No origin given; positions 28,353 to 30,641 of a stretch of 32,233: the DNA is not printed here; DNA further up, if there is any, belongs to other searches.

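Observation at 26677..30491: Wzy_C-like membrane protein divergent from a fused double alpha/beta-hydrolase whose two nucleophile elbows read GIRWG and GLCSG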

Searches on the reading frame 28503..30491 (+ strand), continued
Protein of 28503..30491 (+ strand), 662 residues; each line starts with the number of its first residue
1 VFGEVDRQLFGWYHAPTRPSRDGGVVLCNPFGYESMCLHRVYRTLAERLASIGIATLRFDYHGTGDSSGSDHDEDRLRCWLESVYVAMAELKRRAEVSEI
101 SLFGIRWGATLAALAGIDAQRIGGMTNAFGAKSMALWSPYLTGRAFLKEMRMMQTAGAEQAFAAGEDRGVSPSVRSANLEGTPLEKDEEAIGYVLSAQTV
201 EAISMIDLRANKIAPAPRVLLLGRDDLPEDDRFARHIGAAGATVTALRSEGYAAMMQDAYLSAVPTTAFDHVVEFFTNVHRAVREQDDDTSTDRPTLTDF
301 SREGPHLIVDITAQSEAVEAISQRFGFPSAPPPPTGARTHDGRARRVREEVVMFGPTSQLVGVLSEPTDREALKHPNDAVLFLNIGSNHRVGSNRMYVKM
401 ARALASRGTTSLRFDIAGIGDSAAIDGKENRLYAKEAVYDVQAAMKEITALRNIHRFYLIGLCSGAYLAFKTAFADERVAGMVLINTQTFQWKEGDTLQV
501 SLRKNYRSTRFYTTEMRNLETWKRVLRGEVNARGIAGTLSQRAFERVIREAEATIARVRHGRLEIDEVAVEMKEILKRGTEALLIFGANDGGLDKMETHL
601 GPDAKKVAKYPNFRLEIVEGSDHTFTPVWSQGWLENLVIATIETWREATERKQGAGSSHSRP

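Call 51: predict_structure(alignment_id=A1)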
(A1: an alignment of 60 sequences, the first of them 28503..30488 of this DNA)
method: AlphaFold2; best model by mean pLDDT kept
length: 662 residues; sequences in the alignment: 60
mean_pLDDT: 85.2   pTM: 0.88
mean pLDDT of the five models: 85.2, 83.3, 82.9, 82.8, 82.3
residues with pLDDT >= 90: 351; 70-90: 198; 50-70: 86; < 50: 27
segments of 3 or more residues with pLDDT < 50: 161-169, 294-303
pLDDT, mean of each block of 10 residues (from residue 1): 87 92 96 88 95 96 90 89 96 94 98 97 79 97 94 67 46 64 69 88 97 97 91 97 96 87 93 98 77 45 56 64 58 55 77 88 91 92 76 73 93 90 82 85 97 97 93 98 91 64 68 86 85 87 89 89 85 97 93 91 95 94 84 92 94 79 45
secondary structure, 60 per line:
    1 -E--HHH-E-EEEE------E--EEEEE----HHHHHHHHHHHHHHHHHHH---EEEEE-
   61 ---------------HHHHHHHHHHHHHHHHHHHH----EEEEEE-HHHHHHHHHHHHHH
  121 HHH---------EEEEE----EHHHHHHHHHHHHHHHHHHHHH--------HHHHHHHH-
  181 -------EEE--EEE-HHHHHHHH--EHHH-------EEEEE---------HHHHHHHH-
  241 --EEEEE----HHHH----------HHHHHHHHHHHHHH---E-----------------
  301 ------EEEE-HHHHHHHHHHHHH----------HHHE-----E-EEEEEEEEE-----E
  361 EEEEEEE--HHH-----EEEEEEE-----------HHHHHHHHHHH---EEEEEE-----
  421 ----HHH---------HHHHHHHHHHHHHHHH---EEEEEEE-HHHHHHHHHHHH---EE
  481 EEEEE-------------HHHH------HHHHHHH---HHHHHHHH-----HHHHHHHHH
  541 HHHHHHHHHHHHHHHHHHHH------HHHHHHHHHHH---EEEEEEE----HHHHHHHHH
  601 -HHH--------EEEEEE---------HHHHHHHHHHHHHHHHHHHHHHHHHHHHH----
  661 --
elements in order: E11-14 E24-28 H33-51 E55-59 H76-95 E100-105 H107-123 E133-137 H143-163 H172-179 E188-190 E193-195 H197-204 E218-222 H232-239 E243-247 H252-255 H266-279 E307-310 H312-324 E346-354 E360-367 E378-384 H396-406 E410-415 H437-452 E456-462 H464-475 E479-485 H499-502 H509-515 H519-526 H532-560 H567-577 E581-587 H592-600 E613-618 H628-656
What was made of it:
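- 28503..30491 (+): Fused double alpha/beta-hydrolase, 662 aa, predicted cytoplasmic. AF2 model pLDDT 85.2, pTM 0.88 (call 51).
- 28503..29357 (+): Module 1 (residues 1-285), hydr2_PEP-like and without a nucleophile. The triad positions are occupied by R106 (28818-28820), D225 and Y252 (29256-29258). C28 (28584-28586) and R224 are also conserved. Strand positions come from the model (call 51).
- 29358..29537 (+): Low-confidence linker between the modules (residues 286-345). pLDDT 45-64 across residues 290-340 (call 51).
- The two modules pack into a defined pseudo-dimer (pTM 0.88, call 51).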

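Call 54: search_solved_structures(query=A1, max_evalue=0.01)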
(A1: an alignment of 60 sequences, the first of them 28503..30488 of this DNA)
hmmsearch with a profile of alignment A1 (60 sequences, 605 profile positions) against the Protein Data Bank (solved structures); distinct sequences matched with E-value up to 0.01: 41.
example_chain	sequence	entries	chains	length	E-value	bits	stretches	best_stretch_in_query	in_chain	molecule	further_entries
9pir_A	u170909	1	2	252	1.9e-24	89.4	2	19-152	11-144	Alpha/beta fold hydrolase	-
9pic_A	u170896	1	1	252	2.8e-24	88.8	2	19-152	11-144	Alpha/beta fold hydrolase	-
9pid_A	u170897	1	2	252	3.4e-24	88.5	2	19-151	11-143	Alpha/beta fold hydrolase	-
9pjb_A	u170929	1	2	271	1.4e-22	83.2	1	17-149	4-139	MHETase MHT043-5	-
8b4u_A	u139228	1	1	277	3e-17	65.6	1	16-152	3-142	Alpha/beta hydrolase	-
7q4h_A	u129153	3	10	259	1e-16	63.8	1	20-225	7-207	Hydrolase_4 domain-containing protein | Serine aminopeptidase S33 domain-containing protein | Prolyl oligopeptidase family protein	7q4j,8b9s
9w30_A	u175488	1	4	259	1.1e-16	63.7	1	23-216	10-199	Alpha/beta superfamily hydrolase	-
9h0z_A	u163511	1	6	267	9.9e-16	60.6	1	20-224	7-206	Serine aminopeptidase S33 domain-containing protein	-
7wwh_A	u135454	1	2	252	1.3e-15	60.2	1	17-217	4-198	Alpha/beta hydrolase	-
7z2u_A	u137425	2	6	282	1.1e-13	53.8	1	26-208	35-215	Ferulic acid esterase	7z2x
7z2v_A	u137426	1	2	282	1.2e-13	53.7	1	26-208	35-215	Ferulic acid esterase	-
3pf8_A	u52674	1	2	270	7.3e-11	44.5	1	51-152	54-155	Cinnamoyl esterase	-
3pf9_A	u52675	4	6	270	7.9e-11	44.4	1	51-152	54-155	Cinnamoyl esterase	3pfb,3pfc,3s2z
3qm1_A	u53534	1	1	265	1.3e-10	43.7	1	51-152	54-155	Cinnamoyl esterase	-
7qjm_A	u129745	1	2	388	2.9e-09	39.2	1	310-443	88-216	alpha/beta-hydrolase (202)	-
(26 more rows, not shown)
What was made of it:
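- Tried and rejected: The PDB sequence search was likewise generic (call 54).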

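Call 55: fold_search(model_id=the predicted structure, library=pdb)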
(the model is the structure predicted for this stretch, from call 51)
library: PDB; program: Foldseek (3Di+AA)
matches with E <= 10: 1782; with E <= 0.001: 1089
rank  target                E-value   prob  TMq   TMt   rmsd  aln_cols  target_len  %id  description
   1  7q4j_A                4.8e-10  1.00  0.30  0.70   5.4       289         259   19  A thermostable lipase from Thermoanaerobacter thermohydrosulfuricus in complex a monoacylglycerol intermediate (released 2023-05-10)
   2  7qjm_A                4.8e-10  1.00  0.29  0.58  10.7       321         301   18  Crystal structure of an alpha/beta-hydrolase enzyme from Chloroflexus sp. MS-G (202) (released 2022-12-28)
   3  2wtm_C                7.1e-10  1.00  0.29  0.70   6.4       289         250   19  Est1E from Butyrivibrio proteoclasticus (released 2010-01-19)
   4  7q4h_A                1.0e-09  1.00  0.30  0.69   5.4       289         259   21  A thermostable lipase from Thermoanaerobacter thermohydrosulfuricus in complex with PMSF (released 2023-05-10)
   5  9h0z_D                1.1e-09  1.00  0.28  0.69   5.8       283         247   19  Crystal structure of TTL[Nle], thermophilic lipase TTL from Thermoanaerobacter thermohydrosulfuricus containing non-ca (released 2025-10-29)
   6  7qjm_B                1.3e-09  1.00  0.29  0.60  10.7       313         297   17  Crystal structure of an alpha/beta-hydrolase enzyme from Chloroflexus sp. MS-G (202) (released 2022-12-28)
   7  9h0z_E                1.7e-09  1.00  0.28  0.69   6.1       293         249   17  Crystal structure of TTL[Nle], thermophilic lipase TTL from Thermoanaerobacter thermohydrosulfuricus containing non-ca (released 2025-10-29)
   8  7z2u_A                1.8e-09  1.00  0.31  0.70   5.1       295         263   18  Wild-type ferulic acid esterase from Lactobacillus buchneri in complex with ferulate (released 2022-11-30)
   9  7z2x_A                1.8e-09  1.00  0.31  0.69   5.0       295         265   18  Wild-type ferulic acid esterase from Lactobacillus buchneri (released 2022-11-30)
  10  2wtm_A                2.9e-09  1.00  0.29  0.70   6.4       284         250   19  Est1E from Butyrivibrio proteoclasticus (released 2010-01-19)
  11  2wtn_A                4.1e-09  1.00  0.29  0.70   6.3       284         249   18  Ferulic Acid bound to Est1E from Butyrivibrio proteoclasticus (released 2010-01-19)
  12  7xrh_A                6.0e-09  1.00  0.29  0.71   5.9       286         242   15  Feruloyl esterase from Lactobacillus acidophilus (released 2023-05-17)
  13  7z2v_A                6.7e-09  1.00  0.30  0.69   5.0       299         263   17  Ferulic acid esterase variant S114A from Lactobacillus buchneri (released 2022-11-30)
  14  7z2x_B                6.7e-09  1.00  0.30  0.70   5.5       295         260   18  Wild-type ferulic acid esterase from Lactobacillus buchneri (released 2022-11-30)
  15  7p0y_B                7.5e-09  1.00  0.28  0.62   9.6       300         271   18  Crystal Structure of mtbMGL K74A (Substrate Analog Complex) (released 2021-09-15)
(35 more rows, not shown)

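Call 76: search_protein_families(library=pfam, proteins=[P0064, P0047, L001:11860-12693:+, L006:12553-13383:-], max_evalue=0.001)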
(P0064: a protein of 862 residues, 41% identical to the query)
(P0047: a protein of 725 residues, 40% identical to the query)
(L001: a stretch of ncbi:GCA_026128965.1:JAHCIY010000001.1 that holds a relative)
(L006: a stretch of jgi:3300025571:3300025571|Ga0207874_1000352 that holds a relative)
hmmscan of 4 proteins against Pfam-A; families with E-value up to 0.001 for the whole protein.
P0064 (862 aa): 9 families
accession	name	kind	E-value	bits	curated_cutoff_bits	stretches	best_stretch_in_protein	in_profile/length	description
PF12146.15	Hydrolase_4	-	1.2e-19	71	27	2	16-121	18-123/239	Serine aminopeptidase, S33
PF08241.18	Methyltransf_11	-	7.2e-16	59.1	21.2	1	645-740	1-95/95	Methyltransferase domain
PF13649.12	Methyltransf_25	-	9.8e-16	58.7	27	1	644-736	1-97/97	Methyltransferase domain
PF00561.26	Abhydrolase_1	-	8.5e-10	39.1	25.8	1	18-165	16-158/245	alpha/beta hydrolase fold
PF08242.18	Methyltransf_12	-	1.2e-06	29.6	30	1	645-737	1-97/98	Methyltransferase domain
PF13489.12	Methyltransf_23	-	3e-06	27.5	27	1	636-747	18-123/164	Methyltransferase domain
PF13847.12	Methyltransf_31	-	3.8e-06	27.1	27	1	640-745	3-114/145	Methyltransferase domain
PF01738.24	DLH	-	0.00014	21.9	21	0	15-104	26-127/217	Dienelactone hydrolase family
PF01209.24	Ubie_methyltran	-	0.00031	20.6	20.1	1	632-739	39-150/233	ubiE/COQ5 methyltransferase family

P0047 (725 aa): 4 families
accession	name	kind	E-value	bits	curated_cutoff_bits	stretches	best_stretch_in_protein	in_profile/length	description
PF12146.15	Hydrolase_4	-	2.6e-25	89.5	27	2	134-235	16-118/239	Serine aminopeptidase, S33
PF00561.26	Abhydrolase_1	-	6.1e-11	42.9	25.8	1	480-697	17-235/245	alpha/beta hydrolase fold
PF12697.13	Abhydrolase_6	-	1.8e-10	42.3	26.3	1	487-703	25-205/217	Alpha/beta hydrolase family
PF01738.24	DLH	-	0.00091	19.3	21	0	517-568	74-127/217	Dienelactone hydrolase family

L001:11860-12693:+ (277 aa): 0 families

L006:12553-13383:- (276 aa): 0 families
